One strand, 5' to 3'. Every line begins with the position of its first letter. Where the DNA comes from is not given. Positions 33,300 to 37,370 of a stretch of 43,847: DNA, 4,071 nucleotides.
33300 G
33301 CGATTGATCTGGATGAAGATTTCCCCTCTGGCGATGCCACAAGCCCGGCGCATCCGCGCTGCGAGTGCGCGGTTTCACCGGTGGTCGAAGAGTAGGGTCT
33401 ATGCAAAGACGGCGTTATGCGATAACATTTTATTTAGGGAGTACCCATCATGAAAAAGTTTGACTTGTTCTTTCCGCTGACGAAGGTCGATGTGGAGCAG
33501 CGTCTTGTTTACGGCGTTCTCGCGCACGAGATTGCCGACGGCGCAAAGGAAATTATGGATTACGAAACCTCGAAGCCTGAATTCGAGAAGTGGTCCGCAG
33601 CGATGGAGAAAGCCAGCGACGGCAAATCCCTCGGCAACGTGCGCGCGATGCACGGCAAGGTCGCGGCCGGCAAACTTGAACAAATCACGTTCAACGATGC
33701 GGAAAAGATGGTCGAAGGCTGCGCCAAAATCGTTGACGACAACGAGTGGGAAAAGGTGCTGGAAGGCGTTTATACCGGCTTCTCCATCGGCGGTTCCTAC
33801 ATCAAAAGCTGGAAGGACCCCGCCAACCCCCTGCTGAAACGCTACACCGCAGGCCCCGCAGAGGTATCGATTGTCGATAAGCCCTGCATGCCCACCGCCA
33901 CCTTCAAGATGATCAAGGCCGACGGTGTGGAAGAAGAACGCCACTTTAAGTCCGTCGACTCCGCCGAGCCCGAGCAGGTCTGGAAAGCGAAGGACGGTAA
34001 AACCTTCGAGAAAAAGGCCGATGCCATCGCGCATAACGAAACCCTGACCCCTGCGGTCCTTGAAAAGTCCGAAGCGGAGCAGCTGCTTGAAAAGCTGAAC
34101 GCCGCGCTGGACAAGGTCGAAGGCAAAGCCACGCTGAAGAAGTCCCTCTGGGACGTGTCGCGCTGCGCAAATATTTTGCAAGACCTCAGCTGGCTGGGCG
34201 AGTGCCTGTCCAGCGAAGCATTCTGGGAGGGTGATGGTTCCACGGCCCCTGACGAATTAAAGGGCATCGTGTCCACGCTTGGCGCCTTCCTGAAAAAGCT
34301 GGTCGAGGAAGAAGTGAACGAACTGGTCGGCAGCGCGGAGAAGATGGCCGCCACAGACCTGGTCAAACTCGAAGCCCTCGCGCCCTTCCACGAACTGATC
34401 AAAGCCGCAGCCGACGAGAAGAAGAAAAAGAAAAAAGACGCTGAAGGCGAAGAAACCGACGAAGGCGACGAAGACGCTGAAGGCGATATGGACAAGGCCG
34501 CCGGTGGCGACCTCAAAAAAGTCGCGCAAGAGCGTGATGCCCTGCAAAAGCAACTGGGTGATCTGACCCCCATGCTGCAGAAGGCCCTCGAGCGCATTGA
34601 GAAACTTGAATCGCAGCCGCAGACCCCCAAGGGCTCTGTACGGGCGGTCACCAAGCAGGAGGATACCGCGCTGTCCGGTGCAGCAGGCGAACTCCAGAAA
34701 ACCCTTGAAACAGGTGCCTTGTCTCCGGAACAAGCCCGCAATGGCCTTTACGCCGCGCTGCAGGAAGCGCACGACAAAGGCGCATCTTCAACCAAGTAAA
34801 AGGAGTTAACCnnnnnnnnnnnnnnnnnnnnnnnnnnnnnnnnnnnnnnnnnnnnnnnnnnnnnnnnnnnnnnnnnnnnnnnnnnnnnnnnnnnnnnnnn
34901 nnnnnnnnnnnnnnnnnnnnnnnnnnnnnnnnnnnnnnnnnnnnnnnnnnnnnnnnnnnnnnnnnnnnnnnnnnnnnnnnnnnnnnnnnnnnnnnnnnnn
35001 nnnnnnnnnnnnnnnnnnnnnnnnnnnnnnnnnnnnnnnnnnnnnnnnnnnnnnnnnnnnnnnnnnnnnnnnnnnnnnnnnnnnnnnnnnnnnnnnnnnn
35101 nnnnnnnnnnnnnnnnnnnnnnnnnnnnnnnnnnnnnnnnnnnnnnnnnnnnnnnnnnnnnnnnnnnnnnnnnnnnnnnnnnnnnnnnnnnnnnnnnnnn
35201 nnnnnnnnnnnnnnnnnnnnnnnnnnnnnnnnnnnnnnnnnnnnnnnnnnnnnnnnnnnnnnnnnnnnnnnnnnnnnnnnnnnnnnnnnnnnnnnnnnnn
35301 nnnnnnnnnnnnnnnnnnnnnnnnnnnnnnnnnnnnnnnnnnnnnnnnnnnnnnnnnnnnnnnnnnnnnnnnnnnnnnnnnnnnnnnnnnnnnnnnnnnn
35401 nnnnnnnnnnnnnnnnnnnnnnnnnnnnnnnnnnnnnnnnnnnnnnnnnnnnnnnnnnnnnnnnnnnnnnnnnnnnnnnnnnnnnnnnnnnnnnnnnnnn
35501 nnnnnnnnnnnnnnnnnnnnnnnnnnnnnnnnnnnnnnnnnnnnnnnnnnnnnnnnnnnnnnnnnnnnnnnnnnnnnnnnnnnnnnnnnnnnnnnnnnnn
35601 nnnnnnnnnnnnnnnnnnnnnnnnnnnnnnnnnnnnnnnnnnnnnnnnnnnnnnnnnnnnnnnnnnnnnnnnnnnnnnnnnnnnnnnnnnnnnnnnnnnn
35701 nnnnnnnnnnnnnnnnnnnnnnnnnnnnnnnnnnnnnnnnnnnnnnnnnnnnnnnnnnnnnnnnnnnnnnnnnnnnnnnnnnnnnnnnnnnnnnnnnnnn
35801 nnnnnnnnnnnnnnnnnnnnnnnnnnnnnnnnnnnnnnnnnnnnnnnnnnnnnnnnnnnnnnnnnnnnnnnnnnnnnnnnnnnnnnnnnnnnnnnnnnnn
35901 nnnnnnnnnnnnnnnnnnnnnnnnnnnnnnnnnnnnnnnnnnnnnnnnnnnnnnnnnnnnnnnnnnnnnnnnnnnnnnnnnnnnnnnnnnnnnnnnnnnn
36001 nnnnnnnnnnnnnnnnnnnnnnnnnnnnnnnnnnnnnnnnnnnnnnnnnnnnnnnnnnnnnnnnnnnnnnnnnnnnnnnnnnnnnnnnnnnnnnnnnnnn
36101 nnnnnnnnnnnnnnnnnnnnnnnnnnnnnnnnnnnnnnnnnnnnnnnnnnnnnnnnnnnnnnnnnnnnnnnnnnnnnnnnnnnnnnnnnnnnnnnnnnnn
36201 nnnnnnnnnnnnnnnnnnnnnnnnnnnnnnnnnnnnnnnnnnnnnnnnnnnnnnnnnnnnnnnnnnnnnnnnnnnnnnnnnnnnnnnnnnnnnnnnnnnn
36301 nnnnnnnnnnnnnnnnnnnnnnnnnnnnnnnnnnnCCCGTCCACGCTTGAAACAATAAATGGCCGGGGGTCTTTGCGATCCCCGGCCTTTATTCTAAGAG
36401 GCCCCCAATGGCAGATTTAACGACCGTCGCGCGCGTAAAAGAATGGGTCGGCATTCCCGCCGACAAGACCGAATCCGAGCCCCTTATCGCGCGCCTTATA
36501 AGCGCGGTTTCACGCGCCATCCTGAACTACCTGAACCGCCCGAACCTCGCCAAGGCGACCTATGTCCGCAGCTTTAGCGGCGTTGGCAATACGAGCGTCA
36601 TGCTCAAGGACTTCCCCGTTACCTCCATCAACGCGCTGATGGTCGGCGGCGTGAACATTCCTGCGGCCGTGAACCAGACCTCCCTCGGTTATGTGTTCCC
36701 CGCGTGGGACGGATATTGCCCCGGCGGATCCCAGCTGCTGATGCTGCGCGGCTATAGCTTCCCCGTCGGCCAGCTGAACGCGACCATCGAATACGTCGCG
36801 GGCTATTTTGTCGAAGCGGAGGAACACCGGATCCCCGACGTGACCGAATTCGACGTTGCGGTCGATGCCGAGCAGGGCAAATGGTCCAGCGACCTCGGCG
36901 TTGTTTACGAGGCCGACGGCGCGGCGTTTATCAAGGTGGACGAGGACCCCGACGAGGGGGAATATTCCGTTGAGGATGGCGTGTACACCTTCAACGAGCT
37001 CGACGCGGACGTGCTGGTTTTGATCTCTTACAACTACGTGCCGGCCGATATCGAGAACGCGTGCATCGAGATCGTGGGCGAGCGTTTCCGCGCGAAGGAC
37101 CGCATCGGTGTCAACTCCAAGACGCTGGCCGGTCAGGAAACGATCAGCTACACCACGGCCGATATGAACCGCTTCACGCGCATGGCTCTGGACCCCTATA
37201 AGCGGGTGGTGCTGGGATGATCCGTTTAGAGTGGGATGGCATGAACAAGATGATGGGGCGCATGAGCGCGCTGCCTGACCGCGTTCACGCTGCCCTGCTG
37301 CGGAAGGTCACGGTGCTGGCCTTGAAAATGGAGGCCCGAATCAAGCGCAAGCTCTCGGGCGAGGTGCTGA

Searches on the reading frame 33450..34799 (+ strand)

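Call 107: search_protein_families(library=pfam, proteins=[window:33450-34799:+], max_evalue=0.001)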
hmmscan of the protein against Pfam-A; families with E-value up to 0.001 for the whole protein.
window:33450-34799:+ (449 aa): 1 family
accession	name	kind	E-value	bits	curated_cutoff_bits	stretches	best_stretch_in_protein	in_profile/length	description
PF14550.11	Peptidase_S78_2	-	0.0002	21.8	24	0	10-116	5-121/126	Putative phage serine protease XkdF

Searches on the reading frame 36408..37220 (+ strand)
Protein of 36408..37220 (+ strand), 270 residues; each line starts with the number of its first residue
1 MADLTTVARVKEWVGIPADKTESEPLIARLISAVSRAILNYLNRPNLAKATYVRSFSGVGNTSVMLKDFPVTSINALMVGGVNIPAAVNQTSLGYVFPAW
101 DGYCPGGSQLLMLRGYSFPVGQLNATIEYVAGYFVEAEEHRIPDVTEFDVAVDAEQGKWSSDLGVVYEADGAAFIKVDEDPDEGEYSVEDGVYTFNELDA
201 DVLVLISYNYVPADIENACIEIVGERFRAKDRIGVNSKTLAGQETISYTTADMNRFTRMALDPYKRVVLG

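Call 107: search_protein_families(library=pfam, proteins=[window:36408-37220:+], max_evalue=0.001)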
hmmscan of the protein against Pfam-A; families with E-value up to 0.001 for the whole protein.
window:36408-37220:+ (270 aa): 2 families
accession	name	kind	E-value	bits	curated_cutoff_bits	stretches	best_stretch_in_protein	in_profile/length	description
PF05135.19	Phage_connect_1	-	4e-05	24.4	21.2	0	6-46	3-41/101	Phage gp6-like head-tail connector protein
PF24163.2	HCP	-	0.0002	22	27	0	132-252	58-152/169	Head completion protein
